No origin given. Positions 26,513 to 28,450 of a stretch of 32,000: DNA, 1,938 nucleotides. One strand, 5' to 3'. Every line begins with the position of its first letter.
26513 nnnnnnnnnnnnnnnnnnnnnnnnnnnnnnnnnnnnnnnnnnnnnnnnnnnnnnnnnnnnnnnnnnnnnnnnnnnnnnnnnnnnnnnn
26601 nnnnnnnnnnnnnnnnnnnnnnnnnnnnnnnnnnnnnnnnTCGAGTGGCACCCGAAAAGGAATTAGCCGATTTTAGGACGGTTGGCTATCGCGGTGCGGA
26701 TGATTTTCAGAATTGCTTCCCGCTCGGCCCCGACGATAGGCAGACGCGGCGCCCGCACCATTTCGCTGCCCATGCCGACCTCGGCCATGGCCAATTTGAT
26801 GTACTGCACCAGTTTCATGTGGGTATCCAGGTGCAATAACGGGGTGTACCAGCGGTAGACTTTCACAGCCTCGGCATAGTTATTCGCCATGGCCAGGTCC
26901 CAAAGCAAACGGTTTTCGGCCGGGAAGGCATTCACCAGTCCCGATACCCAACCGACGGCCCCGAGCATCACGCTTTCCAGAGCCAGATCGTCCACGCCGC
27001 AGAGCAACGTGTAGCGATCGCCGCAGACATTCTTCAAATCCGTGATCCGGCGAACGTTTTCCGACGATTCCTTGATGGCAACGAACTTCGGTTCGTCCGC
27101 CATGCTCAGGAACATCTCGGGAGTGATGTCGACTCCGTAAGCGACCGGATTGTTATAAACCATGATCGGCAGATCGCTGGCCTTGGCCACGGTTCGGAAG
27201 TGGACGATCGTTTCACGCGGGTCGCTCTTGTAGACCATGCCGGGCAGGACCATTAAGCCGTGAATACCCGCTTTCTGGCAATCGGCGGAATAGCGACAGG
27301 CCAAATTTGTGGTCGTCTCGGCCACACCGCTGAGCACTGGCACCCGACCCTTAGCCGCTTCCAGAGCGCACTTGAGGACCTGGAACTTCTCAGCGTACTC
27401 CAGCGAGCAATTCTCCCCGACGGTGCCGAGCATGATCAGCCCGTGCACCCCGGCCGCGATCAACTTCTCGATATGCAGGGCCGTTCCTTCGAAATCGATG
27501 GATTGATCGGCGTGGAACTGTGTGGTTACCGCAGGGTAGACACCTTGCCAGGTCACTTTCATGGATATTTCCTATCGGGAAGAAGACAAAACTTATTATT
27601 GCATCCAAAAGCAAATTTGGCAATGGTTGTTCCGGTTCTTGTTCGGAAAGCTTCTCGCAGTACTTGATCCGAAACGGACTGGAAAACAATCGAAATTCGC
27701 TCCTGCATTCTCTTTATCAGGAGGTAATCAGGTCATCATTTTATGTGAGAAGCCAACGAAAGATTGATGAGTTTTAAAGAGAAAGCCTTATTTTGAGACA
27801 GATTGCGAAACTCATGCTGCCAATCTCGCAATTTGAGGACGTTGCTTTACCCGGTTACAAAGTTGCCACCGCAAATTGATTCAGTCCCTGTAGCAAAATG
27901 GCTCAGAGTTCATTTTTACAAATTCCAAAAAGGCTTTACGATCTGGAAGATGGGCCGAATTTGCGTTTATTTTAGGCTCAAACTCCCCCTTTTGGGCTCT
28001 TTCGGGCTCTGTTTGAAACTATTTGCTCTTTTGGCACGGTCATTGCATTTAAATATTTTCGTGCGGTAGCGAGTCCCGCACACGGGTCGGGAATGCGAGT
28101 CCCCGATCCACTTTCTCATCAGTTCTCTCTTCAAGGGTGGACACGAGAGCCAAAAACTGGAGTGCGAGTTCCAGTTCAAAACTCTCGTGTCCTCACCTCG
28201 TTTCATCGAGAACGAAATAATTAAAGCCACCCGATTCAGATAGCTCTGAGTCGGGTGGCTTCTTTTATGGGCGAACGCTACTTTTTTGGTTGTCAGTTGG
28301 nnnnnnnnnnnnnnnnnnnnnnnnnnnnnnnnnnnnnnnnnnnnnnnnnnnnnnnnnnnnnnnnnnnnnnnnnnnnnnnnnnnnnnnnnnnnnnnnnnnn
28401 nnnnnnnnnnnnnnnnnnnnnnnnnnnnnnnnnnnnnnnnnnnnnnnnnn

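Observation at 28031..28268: Base-perfect sigma-54 promoter driving a terminator-capped, multi-hairpin RNA whose three apical loops all display GCGAGU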

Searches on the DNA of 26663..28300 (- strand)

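Call 6: search_rna_families(source=window, start=27560, end=28300, threshold=evalue, max_evalue=10, show_alignments=3)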
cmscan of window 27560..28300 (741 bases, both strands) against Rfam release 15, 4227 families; matches with E-value up to 10: 9.
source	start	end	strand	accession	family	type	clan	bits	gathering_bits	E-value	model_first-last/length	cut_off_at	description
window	28139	28192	-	RF03306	mir-3923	Gene; miRNA;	-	20.8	94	0.39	1-83/83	no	mir-3923 microRNA precursor family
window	27761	27838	+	RF02298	TtnuCD22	Gene; snRNA; snoRNA; CD-box;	-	20.3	85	0.44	1-77/77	no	Tetrahymena snoRNA TtnuCD22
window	27885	27972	-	RF02304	TtnuCD29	Gene; snRNA; snoRNA; CD-box;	-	19.9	90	3.8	1-78/78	no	Tetrahymena snoRNA TtnuCD29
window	28222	28260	-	RF03656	mir-2432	Gene; miRNA;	-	19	100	0.57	1-68/68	no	mir-2432 microRNA precursor family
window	28225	28263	+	RF03656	mir-2432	Gene; miRNA;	-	18.1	100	1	1-68/68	no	mir-2432 microRNA precursor family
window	28223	28262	+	RF03208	mir-1781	Gene; miRNA;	-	17.4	68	2.3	1-86/86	no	mir-1781 microRNA precursor family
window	27783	27932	+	RF01971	RMST_10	Gene; lncRNA;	-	16.4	55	4.4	1-154/154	no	Rhabdomyosarcoma 2 associated transcript conserved region 10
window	28225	28260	-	RF03936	mir-4079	Gene; miRNA;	-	15.1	62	5.5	1-51/51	no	mir-4079 microRNA precursor family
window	28225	28260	+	RF03936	mir-4079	Gene; miRNA;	-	14.7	62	7.4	1-51/51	no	mir-4079 microRNA precursor family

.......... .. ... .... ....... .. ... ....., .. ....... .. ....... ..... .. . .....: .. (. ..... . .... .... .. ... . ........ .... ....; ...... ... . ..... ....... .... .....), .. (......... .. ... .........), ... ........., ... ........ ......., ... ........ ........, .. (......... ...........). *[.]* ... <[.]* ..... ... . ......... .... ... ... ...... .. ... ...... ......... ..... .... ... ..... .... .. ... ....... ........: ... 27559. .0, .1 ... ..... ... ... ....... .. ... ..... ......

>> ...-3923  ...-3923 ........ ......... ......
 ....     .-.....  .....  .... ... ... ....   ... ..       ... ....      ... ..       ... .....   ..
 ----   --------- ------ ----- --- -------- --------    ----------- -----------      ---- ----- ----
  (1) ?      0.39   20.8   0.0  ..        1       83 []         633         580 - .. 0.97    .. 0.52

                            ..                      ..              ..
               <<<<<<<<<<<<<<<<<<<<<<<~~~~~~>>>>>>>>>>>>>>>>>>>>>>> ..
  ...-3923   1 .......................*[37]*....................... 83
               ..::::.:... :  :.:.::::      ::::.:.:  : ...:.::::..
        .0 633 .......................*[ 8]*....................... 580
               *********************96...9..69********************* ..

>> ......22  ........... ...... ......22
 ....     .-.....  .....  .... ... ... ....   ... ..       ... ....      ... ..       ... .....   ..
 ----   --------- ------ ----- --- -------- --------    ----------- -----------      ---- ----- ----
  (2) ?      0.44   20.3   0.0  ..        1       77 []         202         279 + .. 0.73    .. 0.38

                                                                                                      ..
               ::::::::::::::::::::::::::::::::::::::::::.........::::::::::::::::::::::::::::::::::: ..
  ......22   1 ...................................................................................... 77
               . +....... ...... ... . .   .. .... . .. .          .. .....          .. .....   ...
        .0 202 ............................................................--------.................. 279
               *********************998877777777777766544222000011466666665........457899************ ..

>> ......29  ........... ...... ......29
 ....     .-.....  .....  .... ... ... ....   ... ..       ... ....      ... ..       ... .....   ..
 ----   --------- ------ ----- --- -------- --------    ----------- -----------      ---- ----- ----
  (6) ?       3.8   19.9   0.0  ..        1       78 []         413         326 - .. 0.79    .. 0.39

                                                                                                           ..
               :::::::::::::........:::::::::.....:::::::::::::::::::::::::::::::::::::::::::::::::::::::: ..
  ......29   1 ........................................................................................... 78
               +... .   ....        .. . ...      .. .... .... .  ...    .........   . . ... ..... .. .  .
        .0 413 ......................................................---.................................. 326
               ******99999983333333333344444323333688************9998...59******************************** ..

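Call 91: search_with_rna_model(model_id=R1, sources=[L001, L002, L003, L004, L005, L006, L007, L008, L010, L011, L012, L013, L014, L015, L016, L017, L018, L019, L020, L021, L022, L023, L024, L025, L026, L027, L028, L029, L030, L031, L032, L033, L034, L035, L036, L037, L038, L039, L040, L041, L042, L043, L044, L045, L046, L047, L048, L049, L050, L052, L053, L054, L055, L056, L057, L058, L059, L060, L061, L062, L063, L064, L065, L066, L067, L068, L069, L070, L071, L072, L073, L074, L075, L083, L085, L090, L091, L092, L099, L102, L118, L121, L124, L125, L127, L129, L131, L132, L134, L139, L140, L141, L142, L143, L144, L145, L146, L147, L148], max_evalue=1)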
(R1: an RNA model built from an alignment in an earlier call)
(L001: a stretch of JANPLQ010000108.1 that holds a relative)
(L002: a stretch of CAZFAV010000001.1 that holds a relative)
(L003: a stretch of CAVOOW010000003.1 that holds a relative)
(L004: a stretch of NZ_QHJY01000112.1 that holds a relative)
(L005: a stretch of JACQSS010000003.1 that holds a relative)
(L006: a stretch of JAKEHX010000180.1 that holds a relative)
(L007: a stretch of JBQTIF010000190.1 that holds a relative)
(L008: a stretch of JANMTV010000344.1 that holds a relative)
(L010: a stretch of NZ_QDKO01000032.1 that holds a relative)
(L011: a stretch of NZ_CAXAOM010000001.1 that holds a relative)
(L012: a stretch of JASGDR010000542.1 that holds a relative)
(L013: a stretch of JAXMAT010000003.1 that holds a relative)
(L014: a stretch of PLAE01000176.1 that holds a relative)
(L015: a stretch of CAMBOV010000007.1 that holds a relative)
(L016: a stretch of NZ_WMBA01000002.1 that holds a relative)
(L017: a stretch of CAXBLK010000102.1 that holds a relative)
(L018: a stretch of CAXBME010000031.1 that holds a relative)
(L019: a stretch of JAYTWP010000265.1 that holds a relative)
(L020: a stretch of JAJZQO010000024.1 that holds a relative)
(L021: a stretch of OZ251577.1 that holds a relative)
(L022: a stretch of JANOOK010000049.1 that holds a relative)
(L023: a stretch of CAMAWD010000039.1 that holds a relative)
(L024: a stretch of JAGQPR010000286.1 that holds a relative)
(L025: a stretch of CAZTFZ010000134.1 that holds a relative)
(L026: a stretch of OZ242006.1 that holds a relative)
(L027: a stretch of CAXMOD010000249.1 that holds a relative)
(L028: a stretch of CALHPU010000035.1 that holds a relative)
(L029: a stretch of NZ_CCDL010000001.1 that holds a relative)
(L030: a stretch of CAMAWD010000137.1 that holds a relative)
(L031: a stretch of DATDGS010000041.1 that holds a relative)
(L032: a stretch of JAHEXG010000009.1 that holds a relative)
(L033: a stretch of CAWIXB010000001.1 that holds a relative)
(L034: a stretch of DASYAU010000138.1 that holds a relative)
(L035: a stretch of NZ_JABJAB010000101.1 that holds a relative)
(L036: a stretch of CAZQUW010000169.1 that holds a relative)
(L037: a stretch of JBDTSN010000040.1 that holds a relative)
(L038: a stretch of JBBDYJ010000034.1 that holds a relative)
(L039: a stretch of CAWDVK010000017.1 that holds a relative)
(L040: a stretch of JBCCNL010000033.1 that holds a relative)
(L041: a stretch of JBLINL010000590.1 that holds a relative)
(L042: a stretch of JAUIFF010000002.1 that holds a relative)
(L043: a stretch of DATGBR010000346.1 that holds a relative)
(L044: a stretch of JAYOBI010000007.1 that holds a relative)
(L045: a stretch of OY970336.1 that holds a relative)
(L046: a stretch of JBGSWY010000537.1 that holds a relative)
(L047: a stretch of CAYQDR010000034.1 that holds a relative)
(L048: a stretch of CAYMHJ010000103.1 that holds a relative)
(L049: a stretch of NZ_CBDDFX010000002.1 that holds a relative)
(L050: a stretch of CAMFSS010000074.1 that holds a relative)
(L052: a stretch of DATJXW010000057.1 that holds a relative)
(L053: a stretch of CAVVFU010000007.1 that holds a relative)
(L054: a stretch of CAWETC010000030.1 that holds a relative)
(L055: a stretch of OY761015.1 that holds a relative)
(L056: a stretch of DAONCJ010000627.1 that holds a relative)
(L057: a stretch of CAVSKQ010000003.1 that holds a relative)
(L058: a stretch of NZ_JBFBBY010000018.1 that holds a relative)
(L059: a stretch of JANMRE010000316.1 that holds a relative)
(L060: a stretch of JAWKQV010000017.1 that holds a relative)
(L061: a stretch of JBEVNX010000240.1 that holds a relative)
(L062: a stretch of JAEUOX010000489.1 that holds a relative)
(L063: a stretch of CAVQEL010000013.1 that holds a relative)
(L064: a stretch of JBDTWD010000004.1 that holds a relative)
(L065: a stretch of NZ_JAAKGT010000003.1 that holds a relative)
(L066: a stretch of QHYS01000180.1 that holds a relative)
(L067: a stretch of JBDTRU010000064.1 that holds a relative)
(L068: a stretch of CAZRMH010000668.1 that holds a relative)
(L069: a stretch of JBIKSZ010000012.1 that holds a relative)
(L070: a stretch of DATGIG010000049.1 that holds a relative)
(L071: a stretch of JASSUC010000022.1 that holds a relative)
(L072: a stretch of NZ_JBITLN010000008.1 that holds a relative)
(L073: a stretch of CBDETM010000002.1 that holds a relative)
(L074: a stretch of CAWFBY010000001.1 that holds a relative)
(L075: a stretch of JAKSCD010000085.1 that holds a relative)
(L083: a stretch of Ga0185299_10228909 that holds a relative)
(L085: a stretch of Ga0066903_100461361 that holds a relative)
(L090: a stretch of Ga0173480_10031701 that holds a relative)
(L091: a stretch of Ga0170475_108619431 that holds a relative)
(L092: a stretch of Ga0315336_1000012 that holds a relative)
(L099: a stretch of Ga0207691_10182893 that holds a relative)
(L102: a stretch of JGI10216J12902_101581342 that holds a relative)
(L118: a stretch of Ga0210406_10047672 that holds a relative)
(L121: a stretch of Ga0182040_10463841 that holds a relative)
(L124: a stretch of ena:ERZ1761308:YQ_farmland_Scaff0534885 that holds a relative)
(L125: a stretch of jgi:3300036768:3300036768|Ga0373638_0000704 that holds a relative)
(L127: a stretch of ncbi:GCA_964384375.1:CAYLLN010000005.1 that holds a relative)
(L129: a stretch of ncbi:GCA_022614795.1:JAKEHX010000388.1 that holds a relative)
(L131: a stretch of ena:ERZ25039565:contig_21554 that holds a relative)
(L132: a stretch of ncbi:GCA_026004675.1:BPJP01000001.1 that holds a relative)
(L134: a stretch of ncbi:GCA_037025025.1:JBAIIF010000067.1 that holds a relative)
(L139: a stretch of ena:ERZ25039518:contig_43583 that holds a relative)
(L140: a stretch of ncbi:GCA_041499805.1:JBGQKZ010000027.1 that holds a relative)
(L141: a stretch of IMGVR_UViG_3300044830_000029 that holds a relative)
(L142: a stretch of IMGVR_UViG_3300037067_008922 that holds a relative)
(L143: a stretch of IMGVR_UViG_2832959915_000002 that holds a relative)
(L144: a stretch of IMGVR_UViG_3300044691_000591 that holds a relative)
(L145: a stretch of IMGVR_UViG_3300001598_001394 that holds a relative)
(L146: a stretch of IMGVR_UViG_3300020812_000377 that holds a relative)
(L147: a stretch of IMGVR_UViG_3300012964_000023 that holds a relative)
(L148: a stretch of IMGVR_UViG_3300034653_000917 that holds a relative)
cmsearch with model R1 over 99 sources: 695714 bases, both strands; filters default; matches with E-value up to 1: 9.
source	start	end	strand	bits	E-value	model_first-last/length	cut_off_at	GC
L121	877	1005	-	113.3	1.6e-23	9-139/139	no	0.6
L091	1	115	+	81.2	4.5e-16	27-139/139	5'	0.64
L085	1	92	+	71.5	8.1e-14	44-139/139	5'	0.6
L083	768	900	+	53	1.7e-09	1-139/139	no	0.6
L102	1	45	+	44.6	1.5e-07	95-139/139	5'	0.56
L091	49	104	-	22.2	0.024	75-128/139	no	0.73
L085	33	80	-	21.4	0.038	76-127/139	no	0.71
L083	842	887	-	21.3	0.04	77-126/139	no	0.7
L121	888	943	+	18.2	0.21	75-128/139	no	0.7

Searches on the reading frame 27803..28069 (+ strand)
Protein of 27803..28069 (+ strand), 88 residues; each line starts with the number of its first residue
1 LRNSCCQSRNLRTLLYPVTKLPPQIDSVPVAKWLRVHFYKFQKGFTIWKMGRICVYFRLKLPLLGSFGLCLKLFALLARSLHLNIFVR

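Call 85: search_protein_families(library=pfam, proteins=[window:27803-28069:+], max_evalue=0.1)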
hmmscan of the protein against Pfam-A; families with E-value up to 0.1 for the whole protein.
window:27803-28069:+ (88 aa): 0 families
